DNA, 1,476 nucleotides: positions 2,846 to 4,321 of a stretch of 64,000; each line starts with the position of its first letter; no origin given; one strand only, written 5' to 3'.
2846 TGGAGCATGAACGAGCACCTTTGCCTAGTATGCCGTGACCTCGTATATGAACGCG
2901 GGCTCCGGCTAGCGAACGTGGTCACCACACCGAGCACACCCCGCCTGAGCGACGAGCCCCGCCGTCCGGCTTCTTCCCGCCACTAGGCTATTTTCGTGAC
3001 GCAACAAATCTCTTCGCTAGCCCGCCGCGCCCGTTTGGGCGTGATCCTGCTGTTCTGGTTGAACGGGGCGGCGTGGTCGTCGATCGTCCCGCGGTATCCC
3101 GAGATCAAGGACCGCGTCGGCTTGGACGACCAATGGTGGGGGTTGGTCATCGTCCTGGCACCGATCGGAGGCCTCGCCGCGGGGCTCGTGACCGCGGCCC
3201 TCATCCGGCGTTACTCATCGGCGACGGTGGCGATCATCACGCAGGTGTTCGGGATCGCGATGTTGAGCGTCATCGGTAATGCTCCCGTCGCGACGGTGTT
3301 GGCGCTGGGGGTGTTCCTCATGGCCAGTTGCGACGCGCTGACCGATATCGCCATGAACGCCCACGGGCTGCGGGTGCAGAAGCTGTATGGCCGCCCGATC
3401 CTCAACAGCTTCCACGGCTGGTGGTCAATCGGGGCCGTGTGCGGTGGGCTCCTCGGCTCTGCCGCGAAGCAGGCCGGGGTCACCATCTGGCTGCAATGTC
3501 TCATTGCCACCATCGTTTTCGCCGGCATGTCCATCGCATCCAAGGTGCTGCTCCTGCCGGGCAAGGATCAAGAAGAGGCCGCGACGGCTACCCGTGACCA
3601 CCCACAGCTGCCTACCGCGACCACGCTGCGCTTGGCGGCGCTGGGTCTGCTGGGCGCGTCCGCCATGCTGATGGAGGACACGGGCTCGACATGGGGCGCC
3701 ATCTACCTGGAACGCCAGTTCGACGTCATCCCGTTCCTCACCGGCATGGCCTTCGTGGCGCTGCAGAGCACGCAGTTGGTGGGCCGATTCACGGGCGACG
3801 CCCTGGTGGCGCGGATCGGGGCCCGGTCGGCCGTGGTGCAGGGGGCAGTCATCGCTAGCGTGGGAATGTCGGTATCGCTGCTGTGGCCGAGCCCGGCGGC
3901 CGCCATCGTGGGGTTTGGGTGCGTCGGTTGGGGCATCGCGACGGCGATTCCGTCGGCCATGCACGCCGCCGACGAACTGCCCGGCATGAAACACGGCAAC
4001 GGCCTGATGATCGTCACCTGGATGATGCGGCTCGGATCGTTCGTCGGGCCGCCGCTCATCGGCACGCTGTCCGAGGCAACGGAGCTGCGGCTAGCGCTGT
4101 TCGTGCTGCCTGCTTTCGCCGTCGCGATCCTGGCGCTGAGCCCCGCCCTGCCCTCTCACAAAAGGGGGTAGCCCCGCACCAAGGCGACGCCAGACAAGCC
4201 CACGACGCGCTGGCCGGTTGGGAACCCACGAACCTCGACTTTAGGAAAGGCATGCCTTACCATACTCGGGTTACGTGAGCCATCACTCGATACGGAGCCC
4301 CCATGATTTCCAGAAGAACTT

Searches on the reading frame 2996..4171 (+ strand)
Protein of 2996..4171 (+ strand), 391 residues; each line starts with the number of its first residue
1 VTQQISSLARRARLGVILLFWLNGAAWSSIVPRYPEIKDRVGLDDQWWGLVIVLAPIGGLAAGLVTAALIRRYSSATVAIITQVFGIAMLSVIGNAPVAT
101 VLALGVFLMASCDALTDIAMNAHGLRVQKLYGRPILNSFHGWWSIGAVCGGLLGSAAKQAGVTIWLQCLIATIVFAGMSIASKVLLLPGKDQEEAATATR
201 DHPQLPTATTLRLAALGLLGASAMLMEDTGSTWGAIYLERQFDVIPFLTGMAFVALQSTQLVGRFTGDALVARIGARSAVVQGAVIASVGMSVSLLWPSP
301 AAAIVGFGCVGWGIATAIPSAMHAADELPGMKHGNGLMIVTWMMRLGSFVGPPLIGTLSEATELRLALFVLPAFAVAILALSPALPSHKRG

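Call 77: search_protein_families(library=pfam, proteins=[window:2996-4171:+], max_evalue=0.1)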
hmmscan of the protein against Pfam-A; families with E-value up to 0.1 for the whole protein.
window:2996-4171:+ (391 aa): 1 family
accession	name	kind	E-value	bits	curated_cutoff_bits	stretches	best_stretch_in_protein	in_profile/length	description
PF07690.21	MFS_1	-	7.3e-12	45.3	33.4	2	228-381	11-166/347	Major Facilitator Superfamily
